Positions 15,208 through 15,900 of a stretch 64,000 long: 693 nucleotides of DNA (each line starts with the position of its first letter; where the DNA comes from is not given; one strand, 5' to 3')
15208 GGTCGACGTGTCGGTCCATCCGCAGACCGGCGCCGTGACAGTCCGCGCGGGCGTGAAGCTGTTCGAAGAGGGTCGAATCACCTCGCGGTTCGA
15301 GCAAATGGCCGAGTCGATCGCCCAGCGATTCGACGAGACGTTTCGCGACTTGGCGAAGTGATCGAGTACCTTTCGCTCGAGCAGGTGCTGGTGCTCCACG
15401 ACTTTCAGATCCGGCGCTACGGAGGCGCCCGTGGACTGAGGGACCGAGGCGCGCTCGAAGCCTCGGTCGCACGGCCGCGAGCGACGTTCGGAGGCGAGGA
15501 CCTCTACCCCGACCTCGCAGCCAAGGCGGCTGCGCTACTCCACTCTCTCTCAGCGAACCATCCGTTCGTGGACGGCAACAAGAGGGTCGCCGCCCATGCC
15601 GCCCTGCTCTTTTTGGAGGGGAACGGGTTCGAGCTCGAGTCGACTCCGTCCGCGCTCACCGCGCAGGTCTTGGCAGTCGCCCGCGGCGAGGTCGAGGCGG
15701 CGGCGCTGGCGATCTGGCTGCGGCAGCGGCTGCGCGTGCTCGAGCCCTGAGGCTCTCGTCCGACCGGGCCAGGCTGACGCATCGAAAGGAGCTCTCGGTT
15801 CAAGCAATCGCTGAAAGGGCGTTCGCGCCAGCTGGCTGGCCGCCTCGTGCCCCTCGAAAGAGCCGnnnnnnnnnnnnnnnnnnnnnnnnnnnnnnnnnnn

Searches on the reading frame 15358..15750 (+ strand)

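Call 4: search_protein_families(library=pfam, proteins=[window:15358-15750:+], max_evalue=0.01)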
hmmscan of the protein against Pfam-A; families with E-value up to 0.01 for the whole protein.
window:15358-15750:+ (130 aa): 1 family
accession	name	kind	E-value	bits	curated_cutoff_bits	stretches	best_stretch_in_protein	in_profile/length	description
PF02661.23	Fic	-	1.4e-19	71.1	24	1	4-86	1-93/93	Fic/DOC family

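Call 5: search_protein_families(library=padloc, proteins=[window:15358-15750:+], max_evalue=0.01)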
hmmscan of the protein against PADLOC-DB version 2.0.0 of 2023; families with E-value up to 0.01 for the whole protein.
window:15358-15750:+ (130 aa): 6 families
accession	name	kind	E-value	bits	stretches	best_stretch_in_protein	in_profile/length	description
PDLC04963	PDC-S23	-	1.5e-16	58.8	1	29-95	204-270/312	-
PDLC04965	PDC-S23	-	1.7e-16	58.5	1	31-106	223-303/327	-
PDLC04964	PDC-S23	-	2.2e-11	41.5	1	28-97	224-292/331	-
PDLC04718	PDC-M59B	-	1.1e-08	33.3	1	2-106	5-108/159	-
PDLC04848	PDC-S05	-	2.6e-05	21.9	1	55-89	211-245/291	-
PDLC04838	PDC-S04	-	0.00072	17.4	1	52-96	128-172/209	-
